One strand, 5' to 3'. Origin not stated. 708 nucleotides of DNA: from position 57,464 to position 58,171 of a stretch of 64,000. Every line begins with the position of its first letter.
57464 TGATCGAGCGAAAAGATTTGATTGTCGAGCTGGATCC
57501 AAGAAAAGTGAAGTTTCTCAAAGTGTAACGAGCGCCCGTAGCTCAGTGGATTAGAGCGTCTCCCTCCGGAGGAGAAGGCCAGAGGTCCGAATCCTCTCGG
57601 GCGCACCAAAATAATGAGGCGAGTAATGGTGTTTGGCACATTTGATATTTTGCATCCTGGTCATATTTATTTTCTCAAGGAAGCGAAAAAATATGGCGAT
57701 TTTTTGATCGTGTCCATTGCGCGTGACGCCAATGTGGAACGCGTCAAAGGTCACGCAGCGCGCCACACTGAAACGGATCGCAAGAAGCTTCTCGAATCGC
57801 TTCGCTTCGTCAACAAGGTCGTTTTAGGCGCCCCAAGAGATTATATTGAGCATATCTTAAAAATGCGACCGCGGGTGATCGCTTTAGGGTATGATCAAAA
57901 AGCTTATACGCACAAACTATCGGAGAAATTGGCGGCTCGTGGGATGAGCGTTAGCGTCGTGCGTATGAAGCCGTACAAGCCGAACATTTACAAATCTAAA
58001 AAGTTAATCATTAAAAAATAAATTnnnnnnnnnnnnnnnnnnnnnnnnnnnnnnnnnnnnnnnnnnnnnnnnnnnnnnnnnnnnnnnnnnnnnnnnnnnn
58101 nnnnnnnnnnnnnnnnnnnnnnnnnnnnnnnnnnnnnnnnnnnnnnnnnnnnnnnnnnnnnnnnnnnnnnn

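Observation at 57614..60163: Flavin salvage module: FMN riboswitch-controlled DMT transporter next to a stand-alone archaeal-type RibL FAD synthetase and a monofunctional riboflavin kinase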

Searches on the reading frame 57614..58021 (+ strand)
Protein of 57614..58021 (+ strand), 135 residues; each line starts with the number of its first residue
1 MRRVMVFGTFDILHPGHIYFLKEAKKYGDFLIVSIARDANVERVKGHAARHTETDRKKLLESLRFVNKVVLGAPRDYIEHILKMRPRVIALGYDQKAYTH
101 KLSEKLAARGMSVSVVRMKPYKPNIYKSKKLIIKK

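Call 4: search_protein_families(library=pfam, proteins=[window:57614-58021:+], max_evalue=0.01)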
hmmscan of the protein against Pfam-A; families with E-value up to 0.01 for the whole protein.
window:57614-58021:+ (135 aa): 2 families
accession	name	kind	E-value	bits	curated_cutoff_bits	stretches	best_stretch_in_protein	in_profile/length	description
PF01467.32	CTP_transf_like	-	2.6e-14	54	21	1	6-124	2-122/133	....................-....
PF06574.18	FAD_syn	-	0.00073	19.8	27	0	3-27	8-32/158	FAD synthetase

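Call 5: search_protein_families(library=ncbifam, proteins=[window:57614-58021:+], max_evalue=0.01)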
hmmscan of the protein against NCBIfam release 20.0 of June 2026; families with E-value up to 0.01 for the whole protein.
window:57614-58021:+ (135 aa): 14 families
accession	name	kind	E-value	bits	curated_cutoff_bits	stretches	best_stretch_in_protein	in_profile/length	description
TIGR02199.1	rfaE_dom_II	equivalog_domain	1.1e-20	73.9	181.5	1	4-119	14-130/144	D-glycero-beta-D-manno-heptose 1-phosphate adenylyltransferase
NF008454.0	PRK11316.1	equivalog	3.3e-17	62.3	521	1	4-119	343-459/475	bifunctional D-glycero-beta-D-manno-heptose-7-phosphate kinase/D-glycero-beta-D-manno-heptose 1-phosphate adenylyltransferase HldE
TIGR00125.1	cyt_tran_rel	domain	9.4e-17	61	27.7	1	3-68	1-64/65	adenylyltransferase/cytidyltransferase family protein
TIGR01518.1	g3p_cytidyltrns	equivalog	2.1e-16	60.2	165.4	1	4-107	1-104/125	glycerol-3-phosphate cytidylyltransferase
NF001985.0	PRK00777.1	subfamily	1.1e-09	38.6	104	1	1-64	4-67/157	pantetheine-phosphate adenylyltransferase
NF002250.0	PRK01170.1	subfamily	1.3e-05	24.9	489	1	3-61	2-58/322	bifunctional pantetheine-phosphate adenylyltransferase/NTP phosphatase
NF045965.1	RibF_rel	equivalog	5.3e-05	22.8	200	1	3-71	14-89/279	FAD synthase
NF041124.1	CoaD_Thcocales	equivalog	5.8e-05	23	290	1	2-65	5-66/156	phosphopantetheine adenylyltransferase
NF005518.0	PRK07143.1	equivalog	0.00084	18.8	232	1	3-68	17-84/281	hypothetical protein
NF004162.0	PRK05627.1-5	equivalog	0.00098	18.6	241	1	5-97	17-122/304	bifunctional riboflavin kinase/FAD synthetase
NF004158.0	PRK05627.1-1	equivalog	0.0014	18.1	396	0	3-29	18-44/304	bifunctional riboflavin kinase/FAD synthetase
TIGR01526.1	nadR_NMN_Atrans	equivalog_domain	0.0014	17.9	341.15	1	5-41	5-38/325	nicotinamide-nucleotide adenylyltransferase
TIGR01510.1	coaD_prev_kdtB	equivalog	0.0047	17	103.3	1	6-47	4-45/155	pantetheine-phosphate adenylyltransferase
NF005988.0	PRK08099.1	equivalog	0.0082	15.3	201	1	5-44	68-107/411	multifunctional transcriptional regulator/nicotinamide-nucleotide adenylyltransferase/ribosylnicotinamide kinase NadR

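Call 7: search_solved_structures(query=window:57614-58021:+, max_evalue=0.001, show_alignments=3)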
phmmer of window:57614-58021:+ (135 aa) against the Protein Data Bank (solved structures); distinct sequences matched with E-value up to 0.001: 12.
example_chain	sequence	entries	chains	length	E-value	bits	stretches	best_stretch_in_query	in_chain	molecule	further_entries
3glv_A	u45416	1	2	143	3e-25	92.1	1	1-129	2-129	Lipopolysaccharide core biosynthesis protein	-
3elb_A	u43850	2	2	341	6.4e-15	58.7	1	3-75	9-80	Ethanolamine-phosphate cytidylyltransferase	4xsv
1coz_A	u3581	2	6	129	3.6e-13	53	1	1-71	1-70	PROTEIN (GLYCEROL-3-PHOSPHATE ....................) | glycerol-3-phosphate cytidylyltransferase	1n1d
2b7l_A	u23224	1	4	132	8.6e-13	51.8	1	1-98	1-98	glycerol-3-phosphate cytidylyltransferase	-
5x3d_A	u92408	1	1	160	3.6e-08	36.9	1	6-101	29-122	Phosphoenolpyruvate phosphomutase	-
5x9q_A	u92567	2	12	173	6.1e-08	36.1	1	5-96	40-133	Putative cytidylyltransferase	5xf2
9hsg_A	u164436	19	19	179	5.2e-05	26.7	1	6-101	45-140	choline-phosphate cytidylyltransferase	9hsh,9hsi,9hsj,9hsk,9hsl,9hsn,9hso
9hsm_A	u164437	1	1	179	5.2e-05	26.7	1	6-101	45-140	choline-phosphate cytidylyltransferase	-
4zcp_A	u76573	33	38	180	5.3e-05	26.7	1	6-101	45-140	Cholinephosphate cytidylyltransferase | Choline-phosphate cytidylyltransferase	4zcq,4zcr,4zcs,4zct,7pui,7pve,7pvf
3hl4_A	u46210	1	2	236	7.2e-05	26.2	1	3-98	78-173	Choline-phosphate cytidylyltransferase A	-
4mvd_B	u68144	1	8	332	8.1e-05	26.1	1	3-98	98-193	Choline-phosphate cytidylyltransferase A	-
4mvc_A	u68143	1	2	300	0.0001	25.7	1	3-98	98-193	Choline-phosphate cytidylyltransferase A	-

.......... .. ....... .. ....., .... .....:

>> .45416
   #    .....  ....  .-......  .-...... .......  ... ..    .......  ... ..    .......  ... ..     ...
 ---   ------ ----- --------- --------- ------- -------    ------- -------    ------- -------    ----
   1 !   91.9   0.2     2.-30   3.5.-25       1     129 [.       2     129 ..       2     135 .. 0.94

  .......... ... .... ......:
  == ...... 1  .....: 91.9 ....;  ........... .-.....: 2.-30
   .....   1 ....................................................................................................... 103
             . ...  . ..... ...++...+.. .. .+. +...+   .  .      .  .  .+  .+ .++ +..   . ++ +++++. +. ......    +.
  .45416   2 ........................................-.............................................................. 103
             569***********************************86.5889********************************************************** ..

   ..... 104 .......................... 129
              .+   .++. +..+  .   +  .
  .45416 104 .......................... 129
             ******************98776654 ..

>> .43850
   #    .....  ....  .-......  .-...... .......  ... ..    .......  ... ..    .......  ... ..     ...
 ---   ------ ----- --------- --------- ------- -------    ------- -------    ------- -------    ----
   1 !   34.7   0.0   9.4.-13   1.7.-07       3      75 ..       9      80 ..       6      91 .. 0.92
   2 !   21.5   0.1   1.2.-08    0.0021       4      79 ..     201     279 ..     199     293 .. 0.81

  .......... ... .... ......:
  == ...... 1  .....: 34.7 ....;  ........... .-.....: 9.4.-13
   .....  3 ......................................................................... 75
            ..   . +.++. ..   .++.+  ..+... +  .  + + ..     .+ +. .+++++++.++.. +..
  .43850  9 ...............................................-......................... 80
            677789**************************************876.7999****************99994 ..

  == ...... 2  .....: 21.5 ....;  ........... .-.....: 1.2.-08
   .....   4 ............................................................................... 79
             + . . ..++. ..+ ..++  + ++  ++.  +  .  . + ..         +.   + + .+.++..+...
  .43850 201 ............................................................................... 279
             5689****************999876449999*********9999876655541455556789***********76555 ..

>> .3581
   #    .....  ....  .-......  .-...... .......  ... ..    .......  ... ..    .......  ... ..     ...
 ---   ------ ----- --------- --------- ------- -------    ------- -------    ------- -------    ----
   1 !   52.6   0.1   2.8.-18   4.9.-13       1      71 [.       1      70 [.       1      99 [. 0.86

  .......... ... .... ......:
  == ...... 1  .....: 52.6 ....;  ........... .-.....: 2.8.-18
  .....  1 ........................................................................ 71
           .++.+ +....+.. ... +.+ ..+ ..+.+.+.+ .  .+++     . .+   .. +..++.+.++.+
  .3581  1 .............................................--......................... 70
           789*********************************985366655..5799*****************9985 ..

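Call 10: find_homologous_proteins(query=window:57614-58021:+, max_evalue=0.00001)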
Query window:57614-58021:+ (135 aa): 2122 proteins with E <= 0.00001 among 2139 candidates; the best 120 are listed.
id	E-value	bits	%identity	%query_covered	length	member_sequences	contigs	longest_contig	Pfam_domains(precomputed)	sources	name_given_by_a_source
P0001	3.7e-79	281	100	97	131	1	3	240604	PF01467.33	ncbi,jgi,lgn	jgi:FAD synthetase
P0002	1.6e-54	201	70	98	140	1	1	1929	PF01467.33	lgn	-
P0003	3.2e-54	200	69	97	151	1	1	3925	PF01467.33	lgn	-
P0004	6.7e-53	196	67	96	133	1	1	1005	PF01467.33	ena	-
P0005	2.3e-52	194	66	97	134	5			PF01467.33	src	-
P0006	4.7e-52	193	67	98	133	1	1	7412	PF01467.33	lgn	-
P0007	9.3e-52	192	65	96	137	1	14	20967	PF01467.33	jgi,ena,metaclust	metaclust:\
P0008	1.3e-51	192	65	99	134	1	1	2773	PF01467.33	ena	-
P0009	2.6e-51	191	66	97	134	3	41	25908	PF01467.33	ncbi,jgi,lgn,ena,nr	ncbi:MAG: FAD synthase [Parcubacteria group bacterium GW2011_GWA2_51_12]|nr:MAG: FAD synthase [Parcu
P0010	4.5e-51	190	67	96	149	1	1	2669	PF01467.33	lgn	-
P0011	8.2e-51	189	61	98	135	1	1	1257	PF01467.33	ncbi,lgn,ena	ncbi:MAG TPA: adenylyltransferase/cytidyltransferase family protein [Candidatus Paceibacterota bacte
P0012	1.2e-50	189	64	98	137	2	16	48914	PF01467.33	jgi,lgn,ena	-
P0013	1.9e-50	188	68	95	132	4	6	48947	PF01467.33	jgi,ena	-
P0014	2.9e-50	188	64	98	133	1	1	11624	PF01467.33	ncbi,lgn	-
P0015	3.3e-50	187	62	99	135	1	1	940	PF01467.33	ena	-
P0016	3.5e-50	187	67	94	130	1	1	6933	PF01467.33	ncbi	-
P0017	5.0e-50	187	62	98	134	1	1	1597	PF01467.33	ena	-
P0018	6.1e-50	186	64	97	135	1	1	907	PF01467.33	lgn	-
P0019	7.8e-50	186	65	98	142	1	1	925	PF01467.33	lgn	-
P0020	8.1e-50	186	63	98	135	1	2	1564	PF01467.33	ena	-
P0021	1.3e-49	185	66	95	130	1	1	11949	PF01467.33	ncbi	-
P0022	3.0e-49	184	65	99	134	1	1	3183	PF01467.33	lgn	-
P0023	3.0e-49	184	67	96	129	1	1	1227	PF01467.33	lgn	-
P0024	5.4e-49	183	66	94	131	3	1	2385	PF01467.33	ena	-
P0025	6.1e-49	183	63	97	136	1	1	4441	PF01467.33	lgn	-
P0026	7.0e-49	183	63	96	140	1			PF01467.33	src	-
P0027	7.3e-49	183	63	97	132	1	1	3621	PF01467.33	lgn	-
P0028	9.3e-49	183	61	98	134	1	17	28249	PF01467.33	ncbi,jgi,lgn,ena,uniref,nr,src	ncbi:MAG: hypothetical protein A3K06_03910 [Candidatus Doudnabacteria bacterium RIFCSPHIGHO2_01_52_1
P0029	1.5e-48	182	66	95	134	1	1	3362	PF01467.33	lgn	-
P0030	2.7e-48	181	63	97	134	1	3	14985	PF01467.33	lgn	-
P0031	5.5e-48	180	60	98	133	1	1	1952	PF01467.33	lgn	-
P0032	6.6e-48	180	59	98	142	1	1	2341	PF01467.33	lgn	-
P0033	7.0e-48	180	65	97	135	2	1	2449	PF01467.33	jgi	-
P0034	2.3e-47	178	60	98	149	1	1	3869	PF01467.33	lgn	-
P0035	2.7e-47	178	61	98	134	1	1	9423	PF01467.33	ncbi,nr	ncbi:MAG: adenylyltransferase/cytidyltransferase family protein [bacterium]|nr:adenylyltransferase/c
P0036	5.0e-47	177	61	98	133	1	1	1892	PF01467.33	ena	-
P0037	5.4e-47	177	62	96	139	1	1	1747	PF01467.33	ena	-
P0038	6.7e-47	177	61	100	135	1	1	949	PF01467.33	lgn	-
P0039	7.3e-47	177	60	98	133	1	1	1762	PF01467.33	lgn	-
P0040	8.5e-47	176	59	93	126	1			PF01467.33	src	-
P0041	1.2e-46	176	60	97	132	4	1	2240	PF01467.33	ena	-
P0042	1.3e-46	176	61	98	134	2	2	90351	PF01467.33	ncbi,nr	ncbi:MAG: FAD synthase [Candidatus Doudnabacteria bacterium]|nr:FAD synthase [Candidatus Doudnabacte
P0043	1.3e-46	176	60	95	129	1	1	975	PF01467.33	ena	-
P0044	1.7e-46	175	61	97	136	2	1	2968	PF01467.33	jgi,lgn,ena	-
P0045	2.9e-46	175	59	98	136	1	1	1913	PF01467.33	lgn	-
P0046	3.9e-46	174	61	98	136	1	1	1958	PF01467.33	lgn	-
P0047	4.3e-46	174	63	95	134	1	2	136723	PF01467.33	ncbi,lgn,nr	ncbi:MAG: FAD synthase [Candidatus Doudnabacteria bacterium]|nr:FAD synthase [Candidatus Doudnabacte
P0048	4.5e-46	174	59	98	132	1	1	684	PF01467.33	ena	-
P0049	5.1e-46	174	61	98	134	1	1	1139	PF01467.33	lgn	-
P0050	5.8e-46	174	62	96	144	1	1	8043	PF01467.33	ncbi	-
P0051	8.5e-46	173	60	97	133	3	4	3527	PF01467.33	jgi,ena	-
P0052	1.3e-45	172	59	95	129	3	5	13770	PF01467.33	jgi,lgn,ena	-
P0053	1.7e-45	172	61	98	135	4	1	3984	PF01467.33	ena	-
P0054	2.3e-45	172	58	96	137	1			PF01467.33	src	-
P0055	3.1e-45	171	61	94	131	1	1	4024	PF01467.33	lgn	-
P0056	6.5e-45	170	62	93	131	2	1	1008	PF01467.33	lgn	-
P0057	2.0e-44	169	60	96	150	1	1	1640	PF01467.33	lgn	-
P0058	3.0e-44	168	57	99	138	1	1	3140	PF01467.33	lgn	-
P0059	8.1e-44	167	55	98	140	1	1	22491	PF01467.33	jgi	jgi:FAD synthetase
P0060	1.3e-43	166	60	97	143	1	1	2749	PF01467.33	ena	-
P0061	2.0e-43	165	58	94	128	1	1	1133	PF01467.33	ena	-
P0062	2.7e-43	165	60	95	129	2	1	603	PF01467.33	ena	-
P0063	3.5e-43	165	60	95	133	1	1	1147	PF01467.33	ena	-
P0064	4.3e-43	164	56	98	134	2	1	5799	PF01467.33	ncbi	-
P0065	8.9e-43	163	60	94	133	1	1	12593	PF01467.33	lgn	-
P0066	2.2e-42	162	55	98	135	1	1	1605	PF01467.33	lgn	-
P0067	2.6e-42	162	55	98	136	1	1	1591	PF01467.33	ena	-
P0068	5.6e-42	161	58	97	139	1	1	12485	PF01467.33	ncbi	-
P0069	1.4e-41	159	56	98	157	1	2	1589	PF01467.33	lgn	-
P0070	1.4e-41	159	55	98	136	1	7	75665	PF01467.33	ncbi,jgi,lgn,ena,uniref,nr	ncbi:MAG: hypothetical protein A3C85_04315 [Candidatus Doudnabacteria bacterium RIFCSPHIGHO2_02_FULL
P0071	1.8e-41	159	54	96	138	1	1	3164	PF01467.33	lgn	-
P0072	2.2e-41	159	57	100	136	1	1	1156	PF01467.33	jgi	jgi:FAD synthetase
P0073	1.0e-40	157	57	95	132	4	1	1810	PF01467.33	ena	-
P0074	8.2e-40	154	55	96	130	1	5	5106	PF01467.33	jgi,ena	-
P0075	1.3e-39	153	55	95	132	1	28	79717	PF01467.33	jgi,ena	-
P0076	2.6e-39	152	54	95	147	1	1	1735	PF01467.33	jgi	jgi:FAD synthetase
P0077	4.5e-39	151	56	99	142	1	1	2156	PF01467.33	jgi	jgi:FAD synthetase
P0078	1.2e-38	150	51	96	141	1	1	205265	PF01467.33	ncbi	-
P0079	9.1e-38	147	64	80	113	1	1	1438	PF01467.33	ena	-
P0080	1.7e-37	146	54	96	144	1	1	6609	PF01467.33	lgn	-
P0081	6.0e-37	145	52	93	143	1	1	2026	PF01467.33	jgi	jgi:cytidyltransferase-like protein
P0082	6.1e-37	144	53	97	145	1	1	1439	PF01467.33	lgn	-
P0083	9.0e-37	144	52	98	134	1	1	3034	PF01467.33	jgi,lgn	-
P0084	9.2e-37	144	48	99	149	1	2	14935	PF01467.33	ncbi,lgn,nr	ncbi:MAG: adenylyltransferase/cytidyltransferase family protein [Candidatus Doudnabacteria bacterium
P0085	9.6e-37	144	53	97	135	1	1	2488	PF01467.33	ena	-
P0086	1.2e-36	144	52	98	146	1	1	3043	PF01467.33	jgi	-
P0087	1.3e-36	143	56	99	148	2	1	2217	PF01467.33,PF06574.19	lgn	-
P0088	1.4e-36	143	53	96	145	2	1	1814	PF01467.33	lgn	-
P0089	1.6e-36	143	51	94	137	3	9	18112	PF01467.33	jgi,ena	-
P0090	2.0e-36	143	54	98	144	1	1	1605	PF01467.33,PF06574.19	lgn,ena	-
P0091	4.5e-36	142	57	93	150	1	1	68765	PF01467.33,PF06574.19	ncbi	ncbi:MAG: adenylyltransferase/cytidyltransferase family protein [Minisyncoccia bacterium]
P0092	4.9e-36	142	52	93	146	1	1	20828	PF01467.33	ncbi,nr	ncbi:MAG: adenylyltransferase/cytidyltransferase family protein [bacterium]|nr:adenylyltransferase/c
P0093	5.1e-36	141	50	97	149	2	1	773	PF01467.33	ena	-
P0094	5.6e-36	141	53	89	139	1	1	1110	PF01467.33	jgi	jgi:FAD synthetase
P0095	8.1e-36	141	53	97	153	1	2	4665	PF01467.33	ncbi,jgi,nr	ncbi:adenylyltransferase/cytidyltransferase family protein [Candidatus Falkowbacteria bacterium]|nr:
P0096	1.0e-35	141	51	97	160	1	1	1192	PF01467.33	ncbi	-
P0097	1.1e-35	140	53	94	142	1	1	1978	PF01467.33,PF06574.19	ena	-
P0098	1.1e-35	140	55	93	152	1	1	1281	PF01467.33,PF06574.19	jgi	jgi:FAD synthetase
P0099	1.5e-35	140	47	92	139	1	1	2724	PF01467.33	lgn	-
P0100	1.6e-35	140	48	97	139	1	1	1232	PF01467.33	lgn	-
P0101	2.0e-35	140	51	96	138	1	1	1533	PF01467.33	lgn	-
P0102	2.3e-35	139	50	97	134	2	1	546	PF01467.33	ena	-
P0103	2.4e-35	139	50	93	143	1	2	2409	PF01467.33,PF06574.19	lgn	-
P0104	2.5e-35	139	52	95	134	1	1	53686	PF01467.33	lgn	-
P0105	2.6e-35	139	55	92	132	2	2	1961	PF01467.33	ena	-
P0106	2.7e-35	139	52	96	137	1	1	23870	PF01467.33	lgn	-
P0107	2.8e-35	139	52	93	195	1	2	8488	PF01467.33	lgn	-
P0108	2.8e-35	139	52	93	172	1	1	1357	PF01467.33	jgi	jgi:FAD synthetase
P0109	2.9e-35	139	52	96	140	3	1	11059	PF01467.33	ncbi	-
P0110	2.9e-35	139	52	93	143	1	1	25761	PF01467.33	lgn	-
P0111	3.9e-35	139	53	97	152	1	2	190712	PF01467.33,PF06574.19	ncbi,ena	-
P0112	4.0e-35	139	51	97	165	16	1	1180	PF01467.33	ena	-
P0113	4.6e-35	138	53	94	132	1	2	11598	PF01467.33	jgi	jgi:FAD synthetase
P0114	5.3e-35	138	51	96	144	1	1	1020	PF01467.33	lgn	-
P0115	6.2e-35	138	53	96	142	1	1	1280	PF01467.33,PF06574.19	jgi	jgi:FAD synthetase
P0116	7.4e-35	138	55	93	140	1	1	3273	PF01467.33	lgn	-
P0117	8.5e-35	138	47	97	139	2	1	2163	PF01467.33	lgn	-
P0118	8.7e-35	138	51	93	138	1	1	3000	PF01467.33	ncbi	-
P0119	8.9e-35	137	52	93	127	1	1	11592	PF01467.33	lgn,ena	-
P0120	1.1e-34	137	53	93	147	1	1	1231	PF01467.33,PF06574.19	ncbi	-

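Call 11: find_encoding_contigs(protein=P0001, flank=10000, max_places=3)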
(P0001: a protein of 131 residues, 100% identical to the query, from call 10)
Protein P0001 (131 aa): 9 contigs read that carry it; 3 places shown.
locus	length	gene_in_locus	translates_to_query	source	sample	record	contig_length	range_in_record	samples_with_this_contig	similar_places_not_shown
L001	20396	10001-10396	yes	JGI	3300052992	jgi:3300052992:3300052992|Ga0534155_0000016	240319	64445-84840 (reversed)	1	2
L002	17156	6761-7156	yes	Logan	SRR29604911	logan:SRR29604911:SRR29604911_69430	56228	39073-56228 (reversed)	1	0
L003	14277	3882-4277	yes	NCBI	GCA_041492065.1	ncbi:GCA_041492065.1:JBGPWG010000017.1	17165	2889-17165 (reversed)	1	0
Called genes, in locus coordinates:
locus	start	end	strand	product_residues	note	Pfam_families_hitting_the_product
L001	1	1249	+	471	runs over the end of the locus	PF02874:ATP-synt_ab_N, PF00006:ATP-synt_ab, PF22919:ATP-synt_VA_C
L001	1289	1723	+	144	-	PF02823:ATP-synt_DE_N, PF00401:ATP-synt_DE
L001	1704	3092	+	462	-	PF01743:PolyA_pol, PF12627:PolyA_pol_RNAbd, PF01966:HD, PF13735:tRNA_NucTran2_2 (weak)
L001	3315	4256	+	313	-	PF01522:Polysacc_deac_1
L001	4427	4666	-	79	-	-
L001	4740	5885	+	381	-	PF01180:DHO_dh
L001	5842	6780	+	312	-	PF00215:OMPdecase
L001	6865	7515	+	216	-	-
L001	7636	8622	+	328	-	PF02646:RmuC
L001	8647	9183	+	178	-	PF01936:NYN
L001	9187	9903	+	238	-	PF12710:HAD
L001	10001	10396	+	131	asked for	PF01467:CTP_transf_like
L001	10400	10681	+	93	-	-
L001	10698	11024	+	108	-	-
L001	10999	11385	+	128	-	PF01687:Flavokinase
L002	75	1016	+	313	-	PF01522:Polysacc_deac_1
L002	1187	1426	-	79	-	-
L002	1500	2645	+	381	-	PF01180:DHO_dh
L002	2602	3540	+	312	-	PF00215:OMPdecase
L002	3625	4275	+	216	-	-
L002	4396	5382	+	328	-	PF02646:RmuC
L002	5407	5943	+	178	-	PF01936:NYN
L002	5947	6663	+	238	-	PF12710:HAD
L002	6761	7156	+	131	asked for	PF01467:CTP_transf_like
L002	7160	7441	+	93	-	-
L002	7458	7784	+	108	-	-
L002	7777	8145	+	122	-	PF01687:Flavokinase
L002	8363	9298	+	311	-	PF00892:EamA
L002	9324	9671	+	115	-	PF04892:VanZ-LLP1 (weak)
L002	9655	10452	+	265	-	PF01256:Carb_kinase, PF02110:HK (weak)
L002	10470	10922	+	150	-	PF13470:PIN_3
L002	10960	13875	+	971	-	PF00580:UvrD-helicase, PF13245:AAA_19, PF13604:AAA_30 (faint), PF01443:Viral_helicase1 (faint), PF21445:ADDB_N (weak), PF13361:UvrD_C, PF13538:UvrD_C_2 (faint), PF12705:PDDEXK_1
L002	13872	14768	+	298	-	-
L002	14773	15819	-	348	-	PF00188:CAP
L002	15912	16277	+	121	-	-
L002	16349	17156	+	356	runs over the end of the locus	PF18884:TSP3_bac (weak)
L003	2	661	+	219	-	?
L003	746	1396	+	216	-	-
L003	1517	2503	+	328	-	PF02646:RmuC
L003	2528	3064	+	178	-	PF01936:NYN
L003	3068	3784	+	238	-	PF12710:HAD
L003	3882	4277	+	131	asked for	PF01467:CTP_transf_like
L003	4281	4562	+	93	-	-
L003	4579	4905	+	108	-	-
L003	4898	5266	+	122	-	PF01687:Flavokinase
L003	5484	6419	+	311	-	PF00892:EamA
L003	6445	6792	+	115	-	PF04892:VanZ-LLP1 (weak)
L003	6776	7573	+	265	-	PF01256:Carb_kinase, PF02110:HK (weak)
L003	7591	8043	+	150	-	PF13470:PIN_3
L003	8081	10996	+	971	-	PF00580:UvrD-helicase, PF13245:AAA_19, PF13604:AAA_30 (faint), PF01443:Viral_helicase1 (faint), PF21445:ADDB_N (weak), PF13361:UvrD_C, PF13538:UvrD_C_2 (faint), PF12705:PDDEXK_1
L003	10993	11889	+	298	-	-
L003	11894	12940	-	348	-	PF00188:CAP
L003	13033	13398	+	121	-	-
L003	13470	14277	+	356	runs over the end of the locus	PF18884:TSP3_bac (weak)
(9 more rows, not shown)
